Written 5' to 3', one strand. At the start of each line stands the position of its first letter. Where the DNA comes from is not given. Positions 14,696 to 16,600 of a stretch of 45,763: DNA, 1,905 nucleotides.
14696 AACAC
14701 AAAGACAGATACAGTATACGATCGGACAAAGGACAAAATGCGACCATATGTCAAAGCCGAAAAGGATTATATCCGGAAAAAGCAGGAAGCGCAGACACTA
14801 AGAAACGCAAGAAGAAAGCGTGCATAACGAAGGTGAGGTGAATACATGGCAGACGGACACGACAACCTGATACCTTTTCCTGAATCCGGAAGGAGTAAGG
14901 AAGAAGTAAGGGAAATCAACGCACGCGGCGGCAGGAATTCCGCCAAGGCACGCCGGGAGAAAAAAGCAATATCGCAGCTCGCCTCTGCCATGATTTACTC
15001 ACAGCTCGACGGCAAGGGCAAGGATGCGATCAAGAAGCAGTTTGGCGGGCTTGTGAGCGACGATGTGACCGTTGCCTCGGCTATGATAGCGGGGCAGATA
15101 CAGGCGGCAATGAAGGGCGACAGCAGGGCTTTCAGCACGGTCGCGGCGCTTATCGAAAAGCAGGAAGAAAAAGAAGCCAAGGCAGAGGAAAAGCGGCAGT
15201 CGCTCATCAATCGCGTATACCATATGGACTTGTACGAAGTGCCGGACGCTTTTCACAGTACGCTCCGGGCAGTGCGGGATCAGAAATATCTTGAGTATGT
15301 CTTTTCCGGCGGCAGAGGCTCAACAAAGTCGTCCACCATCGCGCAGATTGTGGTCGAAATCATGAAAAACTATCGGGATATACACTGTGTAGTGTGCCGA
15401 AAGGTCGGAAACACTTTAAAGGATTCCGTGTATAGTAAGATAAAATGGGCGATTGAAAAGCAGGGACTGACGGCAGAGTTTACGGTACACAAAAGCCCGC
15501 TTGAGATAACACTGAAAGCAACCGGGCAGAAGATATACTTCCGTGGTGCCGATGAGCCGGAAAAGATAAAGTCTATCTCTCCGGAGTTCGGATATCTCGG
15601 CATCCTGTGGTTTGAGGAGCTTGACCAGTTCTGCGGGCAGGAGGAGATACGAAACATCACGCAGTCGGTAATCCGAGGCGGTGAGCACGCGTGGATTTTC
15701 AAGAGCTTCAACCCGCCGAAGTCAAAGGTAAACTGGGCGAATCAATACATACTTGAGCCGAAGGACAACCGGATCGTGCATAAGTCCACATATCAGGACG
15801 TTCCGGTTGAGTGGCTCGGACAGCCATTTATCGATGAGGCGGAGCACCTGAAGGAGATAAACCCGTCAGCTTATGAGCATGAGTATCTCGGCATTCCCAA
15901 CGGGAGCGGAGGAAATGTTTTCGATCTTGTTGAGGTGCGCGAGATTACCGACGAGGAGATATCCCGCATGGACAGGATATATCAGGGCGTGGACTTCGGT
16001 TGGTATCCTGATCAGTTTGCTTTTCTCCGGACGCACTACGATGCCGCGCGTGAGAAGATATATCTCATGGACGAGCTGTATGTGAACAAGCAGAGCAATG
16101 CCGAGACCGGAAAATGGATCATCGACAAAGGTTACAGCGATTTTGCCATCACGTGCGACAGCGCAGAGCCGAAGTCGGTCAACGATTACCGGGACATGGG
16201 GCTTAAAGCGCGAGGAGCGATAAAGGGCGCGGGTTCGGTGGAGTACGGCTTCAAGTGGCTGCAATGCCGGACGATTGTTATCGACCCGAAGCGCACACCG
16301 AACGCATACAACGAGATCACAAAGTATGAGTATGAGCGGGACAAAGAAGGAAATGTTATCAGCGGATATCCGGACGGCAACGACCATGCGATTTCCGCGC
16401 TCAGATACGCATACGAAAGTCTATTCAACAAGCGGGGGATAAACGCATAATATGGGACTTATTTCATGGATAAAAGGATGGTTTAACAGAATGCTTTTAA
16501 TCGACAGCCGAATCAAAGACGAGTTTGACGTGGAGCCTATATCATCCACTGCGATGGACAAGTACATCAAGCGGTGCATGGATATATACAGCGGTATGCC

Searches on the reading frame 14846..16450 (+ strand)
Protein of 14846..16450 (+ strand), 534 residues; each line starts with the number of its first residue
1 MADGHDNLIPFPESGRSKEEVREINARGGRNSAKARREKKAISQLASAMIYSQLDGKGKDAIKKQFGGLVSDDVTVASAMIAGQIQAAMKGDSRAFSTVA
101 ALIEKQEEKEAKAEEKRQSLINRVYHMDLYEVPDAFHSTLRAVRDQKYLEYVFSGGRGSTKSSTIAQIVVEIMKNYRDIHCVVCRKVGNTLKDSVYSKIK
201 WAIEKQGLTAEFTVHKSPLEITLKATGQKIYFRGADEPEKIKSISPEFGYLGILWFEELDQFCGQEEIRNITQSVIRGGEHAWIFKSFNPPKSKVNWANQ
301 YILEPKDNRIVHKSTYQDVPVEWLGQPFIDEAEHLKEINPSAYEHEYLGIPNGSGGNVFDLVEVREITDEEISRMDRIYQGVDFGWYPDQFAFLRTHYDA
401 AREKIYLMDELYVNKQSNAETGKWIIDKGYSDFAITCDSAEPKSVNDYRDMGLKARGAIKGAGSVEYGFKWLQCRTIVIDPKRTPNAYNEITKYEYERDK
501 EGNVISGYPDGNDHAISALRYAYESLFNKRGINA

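Call 34: search_protein_families(library=pfam, proteins=[window:14846-16450:+], max_evalue=0.001)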
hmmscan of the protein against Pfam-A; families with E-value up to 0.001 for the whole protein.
window:14846-16450:+ (534 aa): 3 families
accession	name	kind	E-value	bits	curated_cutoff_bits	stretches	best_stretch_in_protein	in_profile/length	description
PF04466.19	Terminase_3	-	2.2e-42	145.3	23.2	1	152-349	6-200/201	Phage terminase large subunit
PF17288.8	Terminase_3C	-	1.7e-14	54.9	26.7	1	383-524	1-154/155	Terminase RNAseH like domain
PF03237.21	Terminase_6N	-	0.00024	21.3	22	1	196-361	48-210/215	Terminase large subunit, T4likevirus-type, N-terminal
